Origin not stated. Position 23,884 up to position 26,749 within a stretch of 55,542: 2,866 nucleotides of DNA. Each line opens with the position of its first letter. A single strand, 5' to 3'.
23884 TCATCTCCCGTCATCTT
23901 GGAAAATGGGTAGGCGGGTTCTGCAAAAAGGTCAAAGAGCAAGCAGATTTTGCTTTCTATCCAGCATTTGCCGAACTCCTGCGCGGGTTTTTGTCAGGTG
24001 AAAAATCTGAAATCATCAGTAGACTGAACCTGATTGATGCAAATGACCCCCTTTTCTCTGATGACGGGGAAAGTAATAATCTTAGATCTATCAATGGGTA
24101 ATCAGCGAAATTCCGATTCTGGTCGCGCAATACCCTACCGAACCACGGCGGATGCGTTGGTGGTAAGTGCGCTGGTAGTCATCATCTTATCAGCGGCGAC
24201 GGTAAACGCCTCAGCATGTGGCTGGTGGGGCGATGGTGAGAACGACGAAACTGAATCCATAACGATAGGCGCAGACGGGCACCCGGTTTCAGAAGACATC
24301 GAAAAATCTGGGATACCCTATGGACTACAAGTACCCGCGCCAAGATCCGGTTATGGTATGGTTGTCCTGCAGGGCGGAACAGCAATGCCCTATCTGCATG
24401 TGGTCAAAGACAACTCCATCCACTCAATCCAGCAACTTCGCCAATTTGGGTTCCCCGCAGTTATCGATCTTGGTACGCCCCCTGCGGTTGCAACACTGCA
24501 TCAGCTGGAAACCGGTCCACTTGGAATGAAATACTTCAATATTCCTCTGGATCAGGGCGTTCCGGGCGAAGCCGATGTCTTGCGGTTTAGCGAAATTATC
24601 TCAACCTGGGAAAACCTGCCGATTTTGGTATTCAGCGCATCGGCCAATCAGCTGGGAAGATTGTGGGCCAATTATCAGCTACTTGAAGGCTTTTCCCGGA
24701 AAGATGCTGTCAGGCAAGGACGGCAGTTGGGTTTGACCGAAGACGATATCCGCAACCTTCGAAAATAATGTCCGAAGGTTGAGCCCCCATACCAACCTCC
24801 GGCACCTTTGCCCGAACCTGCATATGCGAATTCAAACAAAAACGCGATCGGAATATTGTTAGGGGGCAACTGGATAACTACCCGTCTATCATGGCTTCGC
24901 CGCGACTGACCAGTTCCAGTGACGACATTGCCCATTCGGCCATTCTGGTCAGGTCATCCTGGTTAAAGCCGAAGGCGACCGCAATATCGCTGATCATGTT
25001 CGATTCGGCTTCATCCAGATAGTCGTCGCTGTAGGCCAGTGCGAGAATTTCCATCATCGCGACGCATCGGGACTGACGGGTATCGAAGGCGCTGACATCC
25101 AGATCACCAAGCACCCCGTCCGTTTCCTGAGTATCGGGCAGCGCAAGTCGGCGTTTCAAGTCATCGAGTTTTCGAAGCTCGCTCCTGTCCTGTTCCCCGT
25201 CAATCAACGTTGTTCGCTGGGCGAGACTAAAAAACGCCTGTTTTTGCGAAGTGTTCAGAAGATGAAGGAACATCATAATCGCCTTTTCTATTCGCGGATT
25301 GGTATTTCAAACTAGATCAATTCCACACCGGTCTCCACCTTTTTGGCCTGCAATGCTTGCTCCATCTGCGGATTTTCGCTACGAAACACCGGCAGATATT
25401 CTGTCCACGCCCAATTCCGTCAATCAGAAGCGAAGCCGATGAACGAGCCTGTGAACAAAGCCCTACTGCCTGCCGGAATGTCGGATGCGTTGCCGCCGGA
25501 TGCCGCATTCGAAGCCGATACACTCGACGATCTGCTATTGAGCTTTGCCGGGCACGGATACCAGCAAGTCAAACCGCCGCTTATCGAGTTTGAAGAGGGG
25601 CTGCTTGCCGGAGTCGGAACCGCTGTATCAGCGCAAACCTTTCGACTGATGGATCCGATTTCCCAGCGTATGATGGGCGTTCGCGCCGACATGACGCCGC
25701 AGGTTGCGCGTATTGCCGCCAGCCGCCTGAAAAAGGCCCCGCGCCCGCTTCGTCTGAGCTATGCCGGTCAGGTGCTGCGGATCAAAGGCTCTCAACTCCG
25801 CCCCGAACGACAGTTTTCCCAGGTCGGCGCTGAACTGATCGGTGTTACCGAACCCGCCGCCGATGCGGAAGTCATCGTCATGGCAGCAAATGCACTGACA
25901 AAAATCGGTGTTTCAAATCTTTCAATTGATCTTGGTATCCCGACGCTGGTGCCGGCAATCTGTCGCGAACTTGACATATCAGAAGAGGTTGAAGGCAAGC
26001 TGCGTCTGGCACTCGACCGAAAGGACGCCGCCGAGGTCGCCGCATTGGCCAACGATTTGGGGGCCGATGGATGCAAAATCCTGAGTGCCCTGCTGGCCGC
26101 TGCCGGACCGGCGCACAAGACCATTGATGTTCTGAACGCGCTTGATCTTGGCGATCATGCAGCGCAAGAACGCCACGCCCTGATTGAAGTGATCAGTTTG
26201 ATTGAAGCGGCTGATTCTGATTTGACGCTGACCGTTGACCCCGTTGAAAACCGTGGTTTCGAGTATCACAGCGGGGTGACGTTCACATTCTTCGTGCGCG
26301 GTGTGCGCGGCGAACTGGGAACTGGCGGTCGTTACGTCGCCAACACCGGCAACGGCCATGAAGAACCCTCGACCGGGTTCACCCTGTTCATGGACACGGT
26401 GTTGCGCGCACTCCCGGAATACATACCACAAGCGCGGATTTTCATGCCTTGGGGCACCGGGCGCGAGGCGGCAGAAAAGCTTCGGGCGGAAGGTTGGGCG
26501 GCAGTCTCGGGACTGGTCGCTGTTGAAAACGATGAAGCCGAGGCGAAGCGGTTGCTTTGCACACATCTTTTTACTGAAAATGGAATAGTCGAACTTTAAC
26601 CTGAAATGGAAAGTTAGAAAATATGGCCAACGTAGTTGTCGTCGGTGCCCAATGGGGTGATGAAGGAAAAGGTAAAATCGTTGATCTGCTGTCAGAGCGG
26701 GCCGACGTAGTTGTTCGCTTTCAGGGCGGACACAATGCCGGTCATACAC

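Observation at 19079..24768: Tat-exported molybdoenzyme operon in FeS-NrfD-Mo-TorD order with an extra periplasmic gene; substrate cannot be assigned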

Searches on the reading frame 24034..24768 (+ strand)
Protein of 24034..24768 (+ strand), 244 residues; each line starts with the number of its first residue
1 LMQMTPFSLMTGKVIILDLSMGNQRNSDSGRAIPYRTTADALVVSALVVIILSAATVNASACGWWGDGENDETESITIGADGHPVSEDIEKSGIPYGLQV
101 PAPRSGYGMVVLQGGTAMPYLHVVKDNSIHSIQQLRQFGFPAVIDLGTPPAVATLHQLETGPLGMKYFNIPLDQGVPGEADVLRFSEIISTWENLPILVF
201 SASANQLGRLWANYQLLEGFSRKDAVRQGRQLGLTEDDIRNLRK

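Call 3: search_protein_families(library=pfam, proteins=[window:24034-24768:+])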
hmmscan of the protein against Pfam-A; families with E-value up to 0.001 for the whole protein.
window:24034-24768:+ (244 aa): 0 families

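Call 4: search_protein_families(library=ncbifam, proteins=[window:24034-24768:+])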
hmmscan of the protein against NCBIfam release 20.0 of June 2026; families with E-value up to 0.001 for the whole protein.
window:24034-24768:+ (244 aa): 0 families

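Call 7: search_protein_families(library=pfam, proteins=[window:24094-24768:+], max_evalue=10)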
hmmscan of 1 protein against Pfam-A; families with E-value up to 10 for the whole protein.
window:24094-24768:+ (224 aa): 1 family
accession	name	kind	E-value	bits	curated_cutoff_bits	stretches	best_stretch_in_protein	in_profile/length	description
PF22741.1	PTP-NADK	-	0.14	12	27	1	111-182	40-115/163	DSP-PTPase phosphatase fused to NAD+ Kinase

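Call 8: search_solved_structures(query=window:24094-24768:+, max_evalue=10, show_alignments=2)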
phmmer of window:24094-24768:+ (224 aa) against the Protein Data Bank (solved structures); distinct sequences matched with E-value up to 10: 1.
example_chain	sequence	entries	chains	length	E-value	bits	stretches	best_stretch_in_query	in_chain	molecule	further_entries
6g2j_S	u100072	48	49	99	0.79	12.5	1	141-196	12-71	NADH dehydrogenase [ubiquinone] 1 alpha subcomplex subunit 2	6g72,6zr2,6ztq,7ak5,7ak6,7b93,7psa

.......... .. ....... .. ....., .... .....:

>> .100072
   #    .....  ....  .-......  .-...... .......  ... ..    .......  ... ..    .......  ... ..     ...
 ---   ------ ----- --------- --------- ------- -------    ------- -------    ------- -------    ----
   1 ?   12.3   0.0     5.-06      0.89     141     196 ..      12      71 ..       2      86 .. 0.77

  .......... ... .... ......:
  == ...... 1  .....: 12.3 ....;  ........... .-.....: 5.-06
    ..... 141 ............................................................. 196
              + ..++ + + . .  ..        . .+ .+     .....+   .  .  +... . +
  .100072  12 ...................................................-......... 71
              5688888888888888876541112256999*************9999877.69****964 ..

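Call 9: find_homologous_proteins(query=window:24094-24768:+, max_evalue=0.001)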
Query window:24094-24768:+ (224 aa): 25 proteins with E <= 0.001 among 580 candidates.
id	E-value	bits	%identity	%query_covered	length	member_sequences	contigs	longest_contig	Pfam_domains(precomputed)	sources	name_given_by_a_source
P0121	1.2e-145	501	100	100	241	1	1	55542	-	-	-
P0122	9.6e-70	253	57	96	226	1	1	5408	-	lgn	-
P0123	4.7e-64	234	52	100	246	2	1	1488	-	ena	-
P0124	4.7e-63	231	53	96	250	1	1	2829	-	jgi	-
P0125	5.1e-63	231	50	100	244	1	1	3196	-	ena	-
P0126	2.1e-62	229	55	87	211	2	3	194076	-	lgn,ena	-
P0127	2.1e-61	225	53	87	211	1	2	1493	-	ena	-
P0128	3.5e-61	225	54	88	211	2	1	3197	-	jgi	-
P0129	6.4e-61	224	52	83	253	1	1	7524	PF22741.2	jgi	jgi:protein tyrosine phosphatase (PTP) superfamily phosphohydrolase (DUF442 family)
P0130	1.0e-60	223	56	91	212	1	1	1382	-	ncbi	-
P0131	1.1e-60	223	50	100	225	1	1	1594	-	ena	-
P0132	1.8e-60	222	52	96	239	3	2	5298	-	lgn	-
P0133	2.1e-60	222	54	89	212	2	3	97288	-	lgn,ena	-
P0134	4.0e-60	221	50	100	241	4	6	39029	-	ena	-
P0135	3.3e-59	218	50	99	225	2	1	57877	PF22741.2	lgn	-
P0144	8.1e-31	125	35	95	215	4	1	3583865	PF22741.2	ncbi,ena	-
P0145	8.1e-26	109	38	79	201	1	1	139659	PF22741.2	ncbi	ncbi:MAG: hypothetical protein ABW098_06655 [Candidatus Thiodiazotropha sp.]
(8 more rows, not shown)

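Call 44: predict_structure(alignment_id=A2)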
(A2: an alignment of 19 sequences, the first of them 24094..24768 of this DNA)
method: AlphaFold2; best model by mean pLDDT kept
length: 224 residues; sequences in the alignment: 19
mean_pLDDT: 81.3   pTM: 0.69
mean pLDDT of the five models: 81.3, 78.6, 76.4, 75.8, 74.3
residues with pLDDT >= 90: 124; 70-90: 40; 50-70: 32; < 50: 28
segments of 3 or more residues with pLDDT < 50: 37-56
pLDDT, mean of each block of 10 residues (from residue 1): 55 57 79 59 43 49 54 81 86 95 86 92 96 93 97 92 97 97 96 97 97 94 76
secondary structure, 60 per line:
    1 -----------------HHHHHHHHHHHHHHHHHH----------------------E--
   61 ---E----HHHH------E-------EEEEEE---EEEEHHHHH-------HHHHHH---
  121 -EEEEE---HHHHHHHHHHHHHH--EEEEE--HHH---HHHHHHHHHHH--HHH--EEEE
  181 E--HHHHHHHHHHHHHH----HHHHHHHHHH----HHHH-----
elements in order: H18-35 H69-72 E87-92 E96-99 H100-104 H112-117 E122-126 H130-143 E146-150 H159-169 E177-181 H184-197 H202-211 H216-219

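Call 50: fold_search(model_id=the predicted structure, library=pdb)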
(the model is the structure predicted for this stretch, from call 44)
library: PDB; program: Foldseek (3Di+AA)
matches with E <= 10: 918; with E <= 0.001: 31
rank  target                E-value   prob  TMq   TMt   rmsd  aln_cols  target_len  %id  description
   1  1xri_A                1.6e-04  1.00  0.41  0.58   3.9       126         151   13  X-ray structure of a putative phosphoprotein phosphatase from Arabidopsis thaliana gene AT1G05000 (released 2004-10-26)
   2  7mog_A                1.7e-04  1.00  0.41  0.56   3.9       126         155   14  Crystal Structure of Arabidopsis thaliana Plant and Fungi Atypical Dual Specificity Phosphatase 1(AtPFA-DSP1 ) Cys150S (released 2022-03-02)
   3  6byf_A                2.1e-04  1.00  0.40  0.52   3.5       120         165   15  Crystal structure of the core catalytic domain of PP-IP phosphatase SIW14 from S. cerevisiae in complex with citrate (released 2018-03-21)
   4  6e3b_A                2.3e-04  1.00  0.37  0.47   4.1       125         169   15  STRUCTURE OF Siw14 CATALYTIC CORE (released 2019-02-27)
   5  2f46_A                2.6e-04  1.00  0.41  0.61   3.1       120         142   18  Crystal structure of a putative phosphatase (nma1982) from neisseria meningitidis z2491 at 1.41 A resolution (released 2006-02-07)
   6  2dxp_A                2.7e-04  1.00  0.40  0.54   3.4       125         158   21  Crystal structure of the complex of the archaeal sulfolobus PTP-fold phosphatase with phosphopeptides A-(p)Y-R (released 2007-03-13)
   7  7moe_A                2.7e-04  1.00  0.41  0.54   3.9       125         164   14  Crystal Structure of Arabidopsis thaliana Plant and Fungi Atypical Dual Specificity Phosphatase 1(AtPFA-DSP1)Cys150Ser (released 2022-03-02)
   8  6byf_F                2.7e-04  1.00  0.36  0.48   4.3       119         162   16  Crystal structure of the core catalytic domain of PP-IP phosphatase SIW14 from S. cerevisiae in complex with citrate (released 2018-03-21)
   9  3ro1                  2.9e-04  1.00  0.40  0.54   3.3       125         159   20  Crystal structure of the complex of the archaeal sulfolobus PTP-fold phosphatase with terpyridine platinum(II) (released 2011-10-05)
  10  7mod_B                2.9e-04  1.00  0.41  0.54   4.0       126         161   14  Crystal Structure of Arabidopsis thaliana Plant and Fungi Atypical Dual Specificity Phosphatase 1(AtPFA-DSP1 ) Cys150S (released 2022-03-02)
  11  2i6p                  3.1e-04  1.00  0.40  0.54   3.3       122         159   20  Crystal structure of the complex of the archaeal sulfolobus PTP-fold phosphatase with pNPP (released 2007-03-13)
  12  7mof_A                3.1e-04  1.00  0.41  0.56   4.2       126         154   14  Crystal Structure of Arabidopsis thaliana Plant and Fungi Atypical Dual Specificity Phosphatase 1(AtPFA-DSP1 ) Cys150S (released 2022-03-02)
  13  6byf_B                3.6e-04  1.00  0.37  0.49   4.2       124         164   14  Crystal structure of the core catalytic domain of PP-IP phosphatase SIW14 from S. cerevisiae in complex with citrate (released 2018-03-21)
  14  1yn9_A                3.6e-04  1.00  0.40  0.51   4.1       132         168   19  Crystal structure of baculovirus RNA 5'-phosphatase complexed with phosphate (released 2005-02-22)
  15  6byf_C                3.8e-04  1.00  0.40  0.53   3.5       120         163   15  Crystal structure of the core catalytic domain of PP-IP phosphatase SIW14 from S. cerevisiae in complex with citrate (released 2018-03-21)
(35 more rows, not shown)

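Call 102: find_encoding_contigs(protein=P0144, flank=8000, max_places=1)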
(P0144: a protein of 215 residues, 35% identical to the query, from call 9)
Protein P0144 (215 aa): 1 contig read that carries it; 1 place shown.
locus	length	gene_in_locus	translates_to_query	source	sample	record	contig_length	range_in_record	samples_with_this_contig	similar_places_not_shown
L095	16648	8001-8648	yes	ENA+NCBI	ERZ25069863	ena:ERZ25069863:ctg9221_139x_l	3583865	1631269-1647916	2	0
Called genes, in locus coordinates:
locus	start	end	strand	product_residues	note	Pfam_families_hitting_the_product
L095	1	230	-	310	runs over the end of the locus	PF00753:Lactamase_B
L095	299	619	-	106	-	-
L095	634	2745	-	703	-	PF12349:Sterol-sensing (faint), PF03176:MMPL, PF00027:cNMP_binding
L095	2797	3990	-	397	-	PF00211:Guanylate_cyc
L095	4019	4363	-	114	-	PF02635:DsrE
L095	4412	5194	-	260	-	PF01925:TauE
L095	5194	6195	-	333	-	PF09335:VTT_dom, PF00581:Rhodanese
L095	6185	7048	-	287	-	PF04116:FA_hydroxylase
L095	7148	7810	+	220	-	PF12840:HTH_20, PF01022:HTH_5, PF25212:HVO_A0114 (faint), PF00581:Rhodanese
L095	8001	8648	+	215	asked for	PF22741:PTP-NADK (weak)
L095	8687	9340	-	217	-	PF02613:Nitrate_red_del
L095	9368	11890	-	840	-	PF04879:Molybdop_Fe4S4, PF00384:Molybdopterin, PF01568:Molydop_binding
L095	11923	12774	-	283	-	PF12797:Fer4_2 (weak), PF12838:Fer4_7 (faint), PF13187:Fer4_9 (faint), PF13247:Fer4_11, PF13237:Fer4_10 (weak), PF00037:Fer4 (weak), PF12797:Fer4_2 (weak), PF12837:Fer4_6 (weak)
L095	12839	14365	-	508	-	PF03264:Cytochrom_NNT, PF22113:Mtrc-MtrF_II-IV_dom (faint), PF14522:Cytochrome_C7 (faint), PF14537:Cytochrom_c3_2 (weak)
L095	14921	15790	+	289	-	PF12974:Phosphonate-bd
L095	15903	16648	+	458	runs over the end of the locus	PF00672:HAMP, PF00512:HisKA, PF02518:HATPase_c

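Call 103: find_encoding_contigs(protein=P0145, flank=8000, max_places=1)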
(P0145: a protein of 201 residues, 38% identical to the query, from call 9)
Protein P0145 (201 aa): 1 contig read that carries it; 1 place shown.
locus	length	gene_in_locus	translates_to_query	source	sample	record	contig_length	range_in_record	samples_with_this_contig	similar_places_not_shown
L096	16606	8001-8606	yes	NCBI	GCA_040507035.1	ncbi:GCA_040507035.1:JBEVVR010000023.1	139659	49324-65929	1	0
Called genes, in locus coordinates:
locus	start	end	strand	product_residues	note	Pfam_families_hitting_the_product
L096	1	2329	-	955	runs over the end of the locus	-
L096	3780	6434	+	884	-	PF12245:Big_3_2 (faint), PF25059:FN3_DSCAM-DSCAML_C (faint), PF25788:Ig_Rha78A_N (faint), PF00041:fn3, PF16893:fn3_2 (faint), PF18370:RGI_lyase (faint), PF00041:fn3, PF17963:Big_9 (weak)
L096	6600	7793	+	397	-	-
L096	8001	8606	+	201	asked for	PF22741:PTP-NADK (weak)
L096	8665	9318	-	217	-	PF02613:Nitrate_red_del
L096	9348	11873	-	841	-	PF04879:Molybdop_Fe4S4, PF00384:Molybdopterin, PF01568:Molydop_binding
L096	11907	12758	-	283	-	PF12797:Fer4_2 (weak), PF12838:Fer4_7 (faint), PF13247:Fer4_11, PF00037:Fer4, PF12797:Fer4_2, PF12837:Fer4_6, PF13237:Fer4_10 (weak), PF12800:Fer4_4 (weak), +1 more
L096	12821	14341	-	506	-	PF03264:Cytochrom_NNT, PF22113:Mtrc-MtrF_II-IV_dom (faint), PF14522:Cytochrome_C7 (faint), PF14537:Cytochrom_c3_2 (weak)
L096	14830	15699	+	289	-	PF12974:Phosphonate-bd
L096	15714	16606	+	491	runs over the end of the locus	PF00672:HAMP, PF00512:HisKA, PF02518:HATPase_c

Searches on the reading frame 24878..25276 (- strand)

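Call 3: search_protein_families(library=pfam, proteins=[window:24878-25276:-])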
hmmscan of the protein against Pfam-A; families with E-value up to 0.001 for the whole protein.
window:24878-25276:- (132 aa): 1 family
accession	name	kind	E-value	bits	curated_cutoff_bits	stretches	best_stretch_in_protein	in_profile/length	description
PF05099.18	TerB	-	4.9e-07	30.5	24.4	1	68-112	72-116/118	Tellurite resistance protein TerB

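Call 4: search_protein_families(library=ncbifam, proteins=[window:24878-25276:-])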
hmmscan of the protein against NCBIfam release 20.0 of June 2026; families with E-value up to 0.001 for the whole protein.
window:24878-25276:- (132 aa): 0 families

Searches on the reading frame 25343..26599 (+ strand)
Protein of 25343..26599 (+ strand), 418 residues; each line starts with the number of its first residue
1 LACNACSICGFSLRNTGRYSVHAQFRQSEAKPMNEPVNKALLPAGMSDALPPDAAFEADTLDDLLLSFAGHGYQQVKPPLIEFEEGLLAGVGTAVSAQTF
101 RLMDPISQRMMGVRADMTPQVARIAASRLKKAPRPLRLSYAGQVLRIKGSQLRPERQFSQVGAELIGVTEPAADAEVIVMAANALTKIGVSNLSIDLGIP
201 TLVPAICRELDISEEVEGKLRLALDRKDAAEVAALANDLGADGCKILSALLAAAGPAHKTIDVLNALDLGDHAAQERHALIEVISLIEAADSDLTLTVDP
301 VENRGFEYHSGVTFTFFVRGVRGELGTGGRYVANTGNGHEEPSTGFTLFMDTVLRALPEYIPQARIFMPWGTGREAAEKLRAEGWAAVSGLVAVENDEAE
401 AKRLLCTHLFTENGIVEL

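Call 114: search_protein_families(library=pfam, proteins=[window:25343-26599:+], max_evalue=0.00001)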
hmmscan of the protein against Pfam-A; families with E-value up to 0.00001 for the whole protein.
window:25343-26599:+ (418 aa): 1 family
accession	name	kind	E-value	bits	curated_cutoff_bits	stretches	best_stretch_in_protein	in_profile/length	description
PF13393.11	tRNA-synt_His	-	5.6e-90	302.1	25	1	45-352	1-307/308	Histidyl-tRNA synthetase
